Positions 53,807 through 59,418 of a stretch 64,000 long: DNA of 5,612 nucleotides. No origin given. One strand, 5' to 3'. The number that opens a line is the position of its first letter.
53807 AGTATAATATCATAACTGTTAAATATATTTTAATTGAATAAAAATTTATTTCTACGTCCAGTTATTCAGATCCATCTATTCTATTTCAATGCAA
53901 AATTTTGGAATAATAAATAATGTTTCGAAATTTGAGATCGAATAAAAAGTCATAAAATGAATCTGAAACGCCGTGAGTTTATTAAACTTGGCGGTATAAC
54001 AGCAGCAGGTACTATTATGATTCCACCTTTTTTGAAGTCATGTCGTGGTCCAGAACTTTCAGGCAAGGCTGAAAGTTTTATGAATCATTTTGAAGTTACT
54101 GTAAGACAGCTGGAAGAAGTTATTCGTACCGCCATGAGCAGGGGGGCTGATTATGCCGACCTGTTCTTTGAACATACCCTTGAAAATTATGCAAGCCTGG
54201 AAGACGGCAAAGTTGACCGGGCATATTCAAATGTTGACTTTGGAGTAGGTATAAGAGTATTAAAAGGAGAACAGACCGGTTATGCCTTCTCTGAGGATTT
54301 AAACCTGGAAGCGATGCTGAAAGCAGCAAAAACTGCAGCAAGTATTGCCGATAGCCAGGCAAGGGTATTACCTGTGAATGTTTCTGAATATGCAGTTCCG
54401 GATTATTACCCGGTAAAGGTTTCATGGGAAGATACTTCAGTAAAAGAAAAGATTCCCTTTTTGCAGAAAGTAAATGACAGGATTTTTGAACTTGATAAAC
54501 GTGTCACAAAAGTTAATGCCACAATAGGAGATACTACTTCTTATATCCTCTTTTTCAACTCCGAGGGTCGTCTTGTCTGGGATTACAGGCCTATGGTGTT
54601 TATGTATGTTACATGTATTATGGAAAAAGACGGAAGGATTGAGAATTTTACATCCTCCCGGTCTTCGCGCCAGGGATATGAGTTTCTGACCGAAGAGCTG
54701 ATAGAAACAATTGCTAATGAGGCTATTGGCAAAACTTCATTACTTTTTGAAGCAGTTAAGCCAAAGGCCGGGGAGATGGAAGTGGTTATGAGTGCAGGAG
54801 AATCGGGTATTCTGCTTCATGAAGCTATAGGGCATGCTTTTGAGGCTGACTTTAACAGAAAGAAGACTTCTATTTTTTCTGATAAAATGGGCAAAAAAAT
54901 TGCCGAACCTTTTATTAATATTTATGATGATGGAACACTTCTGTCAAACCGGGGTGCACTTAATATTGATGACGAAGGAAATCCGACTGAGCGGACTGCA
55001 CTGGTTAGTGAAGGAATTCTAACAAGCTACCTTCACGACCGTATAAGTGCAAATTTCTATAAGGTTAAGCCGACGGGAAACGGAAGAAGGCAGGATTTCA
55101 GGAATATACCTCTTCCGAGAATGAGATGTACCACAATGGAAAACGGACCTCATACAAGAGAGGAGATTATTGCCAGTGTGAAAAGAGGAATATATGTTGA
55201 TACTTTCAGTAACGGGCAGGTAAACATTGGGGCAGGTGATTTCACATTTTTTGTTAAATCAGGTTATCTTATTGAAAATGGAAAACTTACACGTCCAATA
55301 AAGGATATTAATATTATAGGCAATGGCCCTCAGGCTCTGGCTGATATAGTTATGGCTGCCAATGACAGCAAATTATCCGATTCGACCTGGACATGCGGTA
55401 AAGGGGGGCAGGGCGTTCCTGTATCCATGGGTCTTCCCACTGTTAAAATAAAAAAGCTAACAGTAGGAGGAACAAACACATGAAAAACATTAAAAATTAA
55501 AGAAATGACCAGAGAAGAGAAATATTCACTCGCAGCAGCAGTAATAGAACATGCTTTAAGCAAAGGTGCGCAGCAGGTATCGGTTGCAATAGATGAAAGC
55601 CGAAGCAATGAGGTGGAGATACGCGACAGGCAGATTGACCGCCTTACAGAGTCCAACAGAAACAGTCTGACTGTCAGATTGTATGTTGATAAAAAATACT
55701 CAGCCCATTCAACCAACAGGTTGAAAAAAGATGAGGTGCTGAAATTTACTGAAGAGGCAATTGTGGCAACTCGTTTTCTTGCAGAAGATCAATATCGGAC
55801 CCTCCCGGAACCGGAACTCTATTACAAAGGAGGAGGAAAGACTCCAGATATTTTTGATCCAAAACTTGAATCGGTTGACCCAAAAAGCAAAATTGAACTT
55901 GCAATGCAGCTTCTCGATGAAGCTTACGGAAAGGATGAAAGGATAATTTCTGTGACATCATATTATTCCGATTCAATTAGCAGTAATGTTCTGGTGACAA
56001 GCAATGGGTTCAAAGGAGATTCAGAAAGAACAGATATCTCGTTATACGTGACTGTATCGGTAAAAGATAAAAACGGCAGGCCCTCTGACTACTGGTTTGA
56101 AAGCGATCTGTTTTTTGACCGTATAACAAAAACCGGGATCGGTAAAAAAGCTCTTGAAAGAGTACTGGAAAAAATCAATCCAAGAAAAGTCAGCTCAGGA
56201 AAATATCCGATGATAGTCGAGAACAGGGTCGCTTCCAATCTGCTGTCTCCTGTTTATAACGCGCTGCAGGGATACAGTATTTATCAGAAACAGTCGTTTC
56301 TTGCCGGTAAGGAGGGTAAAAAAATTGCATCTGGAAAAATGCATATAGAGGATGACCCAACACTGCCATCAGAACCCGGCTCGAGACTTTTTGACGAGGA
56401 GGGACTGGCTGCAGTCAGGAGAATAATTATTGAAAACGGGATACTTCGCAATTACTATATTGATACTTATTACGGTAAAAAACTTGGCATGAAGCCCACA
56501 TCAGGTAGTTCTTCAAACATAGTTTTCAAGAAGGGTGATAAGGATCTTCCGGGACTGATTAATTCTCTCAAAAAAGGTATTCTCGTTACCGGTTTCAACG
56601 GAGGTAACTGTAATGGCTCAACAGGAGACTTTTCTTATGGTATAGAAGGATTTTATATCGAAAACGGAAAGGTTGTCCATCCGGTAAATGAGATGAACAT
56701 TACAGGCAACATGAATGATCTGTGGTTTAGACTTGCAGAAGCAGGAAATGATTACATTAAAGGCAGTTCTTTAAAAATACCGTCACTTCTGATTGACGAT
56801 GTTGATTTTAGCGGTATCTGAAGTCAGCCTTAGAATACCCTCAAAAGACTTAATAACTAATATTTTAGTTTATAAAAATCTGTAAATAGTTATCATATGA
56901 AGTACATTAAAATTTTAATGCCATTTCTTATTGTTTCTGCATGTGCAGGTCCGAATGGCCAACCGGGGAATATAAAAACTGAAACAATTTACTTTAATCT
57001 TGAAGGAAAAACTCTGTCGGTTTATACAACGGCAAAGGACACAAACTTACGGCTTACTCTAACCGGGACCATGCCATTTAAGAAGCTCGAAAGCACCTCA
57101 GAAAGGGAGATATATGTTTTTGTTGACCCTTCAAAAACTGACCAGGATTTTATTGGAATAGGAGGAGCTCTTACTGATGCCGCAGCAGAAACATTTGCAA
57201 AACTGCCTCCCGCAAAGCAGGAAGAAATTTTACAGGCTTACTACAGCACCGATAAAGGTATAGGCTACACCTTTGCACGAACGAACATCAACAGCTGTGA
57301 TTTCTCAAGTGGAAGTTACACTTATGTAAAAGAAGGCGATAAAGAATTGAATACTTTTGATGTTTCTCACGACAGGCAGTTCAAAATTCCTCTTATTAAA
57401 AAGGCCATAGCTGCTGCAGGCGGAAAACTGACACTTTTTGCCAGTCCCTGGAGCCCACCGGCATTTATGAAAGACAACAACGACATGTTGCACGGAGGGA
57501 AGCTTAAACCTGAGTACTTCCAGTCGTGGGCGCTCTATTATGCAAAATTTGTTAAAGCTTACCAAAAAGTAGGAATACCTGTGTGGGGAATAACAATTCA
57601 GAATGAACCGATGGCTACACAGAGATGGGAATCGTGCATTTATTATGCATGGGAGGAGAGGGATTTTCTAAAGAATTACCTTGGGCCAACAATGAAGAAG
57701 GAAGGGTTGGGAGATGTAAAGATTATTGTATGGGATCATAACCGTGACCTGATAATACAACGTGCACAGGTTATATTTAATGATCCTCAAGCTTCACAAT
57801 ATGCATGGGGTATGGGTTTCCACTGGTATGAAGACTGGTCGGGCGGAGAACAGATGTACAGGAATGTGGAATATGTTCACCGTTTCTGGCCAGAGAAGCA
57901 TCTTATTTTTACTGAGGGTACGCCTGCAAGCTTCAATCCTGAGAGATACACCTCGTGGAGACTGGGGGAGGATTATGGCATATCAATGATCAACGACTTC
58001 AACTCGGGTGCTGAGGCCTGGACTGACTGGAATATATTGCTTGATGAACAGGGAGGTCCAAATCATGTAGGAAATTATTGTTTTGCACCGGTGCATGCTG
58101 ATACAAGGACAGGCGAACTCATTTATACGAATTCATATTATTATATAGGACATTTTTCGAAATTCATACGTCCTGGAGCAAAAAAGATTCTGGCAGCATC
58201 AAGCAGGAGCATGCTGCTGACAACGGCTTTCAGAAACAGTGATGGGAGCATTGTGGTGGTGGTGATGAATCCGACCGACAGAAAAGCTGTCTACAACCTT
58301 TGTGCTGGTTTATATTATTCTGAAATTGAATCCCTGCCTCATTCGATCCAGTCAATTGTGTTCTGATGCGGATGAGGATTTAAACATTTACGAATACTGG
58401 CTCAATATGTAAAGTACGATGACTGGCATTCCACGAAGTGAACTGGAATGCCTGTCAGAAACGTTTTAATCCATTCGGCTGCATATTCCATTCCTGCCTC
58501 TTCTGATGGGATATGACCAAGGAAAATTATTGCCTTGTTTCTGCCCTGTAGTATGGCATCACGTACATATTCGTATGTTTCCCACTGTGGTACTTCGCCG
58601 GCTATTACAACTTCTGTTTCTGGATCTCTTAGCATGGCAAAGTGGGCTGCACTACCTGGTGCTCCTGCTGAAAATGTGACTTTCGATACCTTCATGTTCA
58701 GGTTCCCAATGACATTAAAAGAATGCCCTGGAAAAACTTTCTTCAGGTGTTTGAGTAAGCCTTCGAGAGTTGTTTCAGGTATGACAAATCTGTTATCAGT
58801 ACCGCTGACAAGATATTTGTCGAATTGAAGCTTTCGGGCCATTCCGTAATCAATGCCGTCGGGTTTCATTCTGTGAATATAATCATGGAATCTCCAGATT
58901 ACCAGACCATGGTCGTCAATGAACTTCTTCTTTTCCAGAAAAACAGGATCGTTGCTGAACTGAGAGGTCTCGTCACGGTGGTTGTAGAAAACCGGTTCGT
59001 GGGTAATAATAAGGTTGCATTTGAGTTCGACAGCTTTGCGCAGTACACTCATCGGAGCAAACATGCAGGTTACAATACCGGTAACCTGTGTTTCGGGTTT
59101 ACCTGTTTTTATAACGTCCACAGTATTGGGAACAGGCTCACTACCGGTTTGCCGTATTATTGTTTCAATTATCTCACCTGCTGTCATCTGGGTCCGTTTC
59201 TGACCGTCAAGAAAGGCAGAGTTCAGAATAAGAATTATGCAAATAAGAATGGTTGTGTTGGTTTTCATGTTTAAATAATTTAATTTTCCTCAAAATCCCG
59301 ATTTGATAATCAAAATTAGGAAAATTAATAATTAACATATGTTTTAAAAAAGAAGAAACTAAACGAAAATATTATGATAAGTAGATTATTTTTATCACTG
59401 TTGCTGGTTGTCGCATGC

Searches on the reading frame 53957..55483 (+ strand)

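Call 62: search_protein_families(library=pfam, proteins=[window:53957-55483:+], max_evalue=0.00001)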
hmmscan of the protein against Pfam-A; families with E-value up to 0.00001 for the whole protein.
window:53957-55483:+ (508 aa): 3 families
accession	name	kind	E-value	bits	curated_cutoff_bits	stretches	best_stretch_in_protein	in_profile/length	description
PF19289.4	PmbA_TldD_3rd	-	1.6e-66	224.1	22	1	272-505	2-220/220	PmbA/TldA metallopeptidase C-terminal domain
PF01523.21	PmbA_TldD_1st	-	2.6e-17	63.1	20.9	1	67-131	1-65/65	PmbA/TldA metallopeptidase domain 1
PF19290.4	PmbA_TldD_2nd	-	2.6e-16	60.5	20.9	1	157-257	3-102/109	PmbA/TldA metallopeptidase central domain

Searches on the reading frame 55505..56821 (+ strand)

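Call 62: search_protein_families(library=pfam, proteins=[window:55505-56821:+], max_evalue=0.00001)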
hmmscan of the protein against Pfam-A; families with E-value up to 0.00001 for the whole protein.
window:55505-56821:+ (438 aa): 3 families
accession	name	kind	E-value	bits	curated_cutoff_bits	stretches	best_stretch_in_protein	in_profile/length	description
PF19289.4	PmbA_TldD_3rd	-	1.6e-63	214.3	22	1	231-437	1-220/220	PmbA/TldA metallopeptidase C-terminal domain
PF19290.4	PmbA_TldD_2nd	-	6.1e-17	62.5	20.9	1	120-222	2-107/109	PmbA/TldA metallopeptidase central domain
PF01523.21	PmbA_TldD_1st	-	8.9e-06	26.2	20.9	1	27-86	3-62/65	PmbA/TldA metallopeptidase domain 1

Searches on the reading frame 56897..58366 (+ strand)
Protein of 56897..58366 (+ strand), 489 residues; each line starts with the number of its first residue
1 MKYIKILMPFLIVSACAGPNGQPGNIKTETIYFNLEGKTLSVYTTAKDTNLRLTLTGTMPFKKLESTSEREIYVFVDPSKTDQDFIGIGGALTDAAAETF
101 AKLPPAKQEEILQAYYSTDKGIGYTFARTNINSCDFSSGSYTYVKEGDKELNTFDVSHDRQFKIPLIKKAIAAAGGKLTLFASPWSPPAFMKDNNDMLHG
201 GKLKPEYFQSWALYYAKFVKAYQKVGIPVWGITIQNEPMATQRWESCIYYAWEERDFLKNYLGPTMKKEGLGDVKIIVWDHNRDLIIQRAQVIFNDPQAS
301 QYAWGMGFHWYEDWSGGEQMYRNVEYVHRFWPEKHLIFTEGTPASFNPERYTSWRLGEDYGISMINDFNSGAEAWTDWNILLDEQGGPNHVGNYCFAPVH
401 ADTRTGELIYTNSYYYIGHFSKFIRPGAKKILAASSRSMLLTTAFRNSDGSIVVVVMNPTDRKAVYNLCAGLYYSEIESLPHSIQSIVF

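Call 62: search_protein_families(library=pfam, proteins=[window:56897-58366:+], max_evalue=0.00001)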
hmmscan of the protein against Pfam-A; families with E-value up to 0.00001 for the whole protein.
window:56897-58366:+ (489 aa): 2 families
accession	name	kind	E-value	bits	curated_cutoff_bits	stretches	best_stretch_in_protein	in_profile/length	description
PF02055.22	Glyco_hydro_30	-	3.7e-73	247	23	1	87-424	3-348/348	Glycosyl hydrolase family 30 TIM-barrel domain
PF17189.10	Glyco_hydro_30C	-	1e-08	35.6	22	1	427-487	1-65/65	Glycosyl hydrolase family 30 beta sandwich domain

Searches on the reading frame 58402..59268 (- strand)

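Call 83: search_protein_families(library=pfam, proteins=[window:58402-59268:-], max_evalue=0.0001)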
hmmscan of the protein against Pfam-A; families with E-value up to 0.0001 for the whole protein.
window:58402-59268:- (288 aa): 1 family
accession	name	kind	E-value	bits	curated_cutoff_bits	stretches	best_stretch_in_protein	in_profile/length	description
PF01784.24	DUF34_NIF3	-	1.3e-16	61.5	23.4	1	56-280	30-251/256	Duf34/NIF3 (NGG1p interacting factor 3)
